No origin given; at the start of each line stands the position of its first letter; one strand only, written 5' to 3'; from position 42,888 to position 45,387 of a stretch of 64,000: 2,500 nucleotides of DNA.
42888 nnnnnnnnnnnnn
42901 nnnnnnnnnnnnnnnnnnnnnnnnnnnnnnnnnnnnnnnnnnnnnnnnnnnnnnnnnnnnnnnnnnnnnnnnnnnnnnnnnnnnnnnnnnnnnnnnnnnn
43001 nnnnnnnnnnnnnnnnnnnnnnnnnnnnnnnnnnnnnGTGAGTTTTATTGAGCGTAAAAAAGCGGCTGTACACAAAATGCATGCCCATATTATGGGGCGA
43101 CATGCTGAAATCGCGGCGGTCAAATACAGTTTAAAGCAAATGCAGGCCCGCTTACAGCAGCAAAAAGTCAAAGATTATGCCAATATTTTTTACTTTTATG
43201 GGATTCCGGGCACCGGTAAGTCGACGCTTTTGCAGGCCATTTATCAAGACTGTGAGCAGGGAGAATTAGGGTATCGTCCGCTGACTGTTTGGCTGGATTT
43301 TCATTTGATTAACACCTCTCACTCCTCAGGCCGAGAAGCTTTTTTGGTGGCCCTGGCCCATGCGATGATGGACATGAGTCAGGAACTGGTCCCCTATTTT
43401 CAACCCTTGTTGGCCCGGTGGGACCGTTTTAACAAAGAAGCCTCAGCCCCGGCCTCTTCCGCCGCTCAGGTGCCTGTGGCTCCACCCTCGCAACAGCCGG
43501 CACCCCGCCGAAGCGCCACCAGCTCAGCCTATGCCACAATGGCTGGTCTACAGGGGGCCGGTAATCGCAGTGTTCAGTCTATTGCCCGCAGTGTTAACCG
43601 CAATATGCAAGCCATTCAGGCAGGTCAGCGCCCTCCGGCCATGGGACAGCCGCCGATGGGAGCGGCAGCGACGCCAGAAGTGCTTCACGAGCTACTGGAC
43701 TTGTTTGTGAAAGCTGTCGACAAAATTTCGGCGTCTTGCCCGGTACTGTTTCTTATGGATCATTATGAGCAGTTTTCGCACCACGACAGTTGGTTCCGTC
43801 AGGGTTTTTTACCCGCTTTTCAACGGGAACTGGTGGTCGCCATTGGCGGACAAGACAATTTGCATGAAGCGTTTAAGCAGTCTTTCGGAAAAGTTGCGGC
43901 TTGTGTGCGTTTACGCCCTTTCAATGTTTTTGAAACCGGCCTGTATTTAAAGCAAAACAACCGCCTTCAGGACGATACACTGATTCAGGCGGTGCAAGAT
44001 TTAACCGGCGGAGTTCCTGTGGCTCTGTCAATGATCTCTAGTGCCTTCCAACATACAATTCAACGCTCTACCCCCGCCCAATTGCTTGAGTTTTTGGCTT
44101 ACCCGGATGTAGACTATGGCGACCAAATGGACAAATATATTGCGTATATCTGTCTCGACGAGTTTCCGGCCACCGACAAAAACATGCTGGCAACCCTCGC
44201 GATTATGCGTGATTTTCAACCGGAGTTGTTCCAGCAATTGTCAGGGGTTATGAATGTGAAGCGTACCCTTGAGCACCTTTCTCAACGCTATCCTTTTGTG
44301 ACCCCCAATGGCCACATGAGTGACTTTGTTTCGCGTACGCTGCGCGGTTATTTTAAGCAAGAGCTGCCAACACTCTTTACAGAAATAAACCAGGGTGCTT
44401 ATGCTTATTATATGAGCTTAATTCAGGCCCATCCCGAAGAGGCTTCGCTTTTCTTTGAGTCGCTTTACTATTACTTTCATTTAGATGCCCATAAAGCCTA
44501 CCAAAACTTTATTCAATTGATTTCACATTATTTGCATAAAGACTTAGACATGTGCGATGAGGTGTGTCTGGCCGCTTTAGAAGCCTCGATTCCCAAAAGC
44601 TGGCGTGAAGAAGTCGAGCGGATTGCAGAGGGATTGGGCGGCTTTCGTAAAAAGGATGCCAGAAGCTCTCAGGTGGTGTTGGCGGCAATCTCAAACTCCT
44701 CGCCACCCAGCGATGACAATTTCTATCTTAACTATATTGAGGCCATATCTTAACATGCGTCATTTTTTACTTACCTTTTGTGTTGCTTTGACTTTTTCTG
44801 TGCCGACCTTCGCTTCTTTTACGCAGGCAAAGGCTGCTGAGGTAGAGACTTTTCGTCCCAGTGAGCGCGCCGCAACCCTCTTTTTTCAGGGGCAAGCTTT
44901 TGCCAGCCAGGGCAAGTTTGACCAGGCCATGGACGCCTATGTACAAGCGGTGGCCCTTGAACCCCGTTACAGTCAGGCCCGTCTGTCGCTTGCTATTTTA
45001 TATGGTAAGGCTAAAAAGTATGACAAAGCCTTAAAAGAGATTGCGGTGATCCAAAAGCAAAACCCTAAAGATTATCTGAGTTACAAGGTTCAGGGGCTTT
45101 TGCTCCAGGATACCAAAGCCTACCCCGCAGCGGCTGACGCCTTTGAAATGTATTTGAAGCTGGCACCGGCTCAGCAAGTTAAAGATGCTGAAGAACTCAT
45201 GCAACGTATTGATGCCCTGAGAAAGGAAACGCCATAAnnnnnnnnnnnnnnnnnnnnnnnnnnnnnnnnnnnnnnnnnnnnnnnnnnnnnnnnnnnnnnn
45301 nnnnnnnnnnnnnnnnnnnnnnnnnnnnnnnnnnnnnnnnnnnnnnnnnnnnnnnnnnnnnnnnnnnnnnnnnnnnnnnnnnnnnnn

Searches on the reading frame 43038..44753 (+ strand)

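Call 41: search_protein_families(library=pfam, proteins=[window:43038-44753:+], max_evalue=0.00001)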
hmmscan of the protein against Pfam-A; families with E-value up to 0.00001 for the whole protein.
window:43038-44753:+ (571 aa): 0 families

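Call 72: search_protein_families(library=pfam, proteins=[window:43038-44753:+], max_evalue=0.001)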
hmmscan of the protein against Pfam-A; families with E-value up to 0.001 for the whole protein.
window:43038-44753:+ (571 aa): 4 families
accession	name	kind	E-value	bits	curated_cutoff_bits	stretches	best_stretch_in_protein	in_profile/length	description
PF13191.12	AAA_16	-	4.3e-05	24.5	32.6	1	43-249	18-147/167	AAA ATPase domain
PF24883.2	NPHP3_N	-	0.00014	22.5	24.8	0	46-127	20-96/164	Nephrocystin 3, N-terminal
PF00931.28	NB-ARC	-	0.00037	20.3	23.5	0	32-86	5-55/248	NB-ARC domain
PF05729.18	NACHT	-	0.00079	19.7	26.7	0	54-121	6-73/167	NACHT domain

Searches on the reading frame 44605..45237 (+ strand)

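Call 71: search_protein_families(library=pfam, proteins=[window:44605-45237:+], max_evalue=0.00001)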
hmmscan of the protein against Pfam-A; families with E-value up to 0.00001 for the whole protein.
window:44605-45237:+ (210 aa): 7 families
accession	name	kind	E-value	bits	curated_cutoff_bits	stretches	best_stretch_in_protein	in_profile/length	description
PF00515.34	TPR_1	-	1.8e-10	40.6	27.8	0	90-122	2-34/34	Tetratricopeptide repeat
PF14559.12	TPR_19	-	4.8e-09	36.8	25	1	101-156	3-58/68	Tetratricopeptide repeat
PF13432.12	TPR_16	-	5.7e-09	36.7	32.7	1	95-156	3-64/65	Tetratricopeptide repeat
PF07719.23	TPR_2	-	7e-09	35.6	27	0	89-121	1-33/34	Tetratricopeptide repeat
PF13414.12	TPR_11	-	9.9e-08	32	26.8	1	96-135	1-40/42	TPR repeat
PF13371.12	TPR_9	-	1.5e-06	28.6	35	0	132-202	4-72/73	Tetratricopeptide repeat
PF13424.12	TPR_12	-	4.7e-06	27.1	30.1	0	87-118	43-74/77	Tetratricopeptide repeat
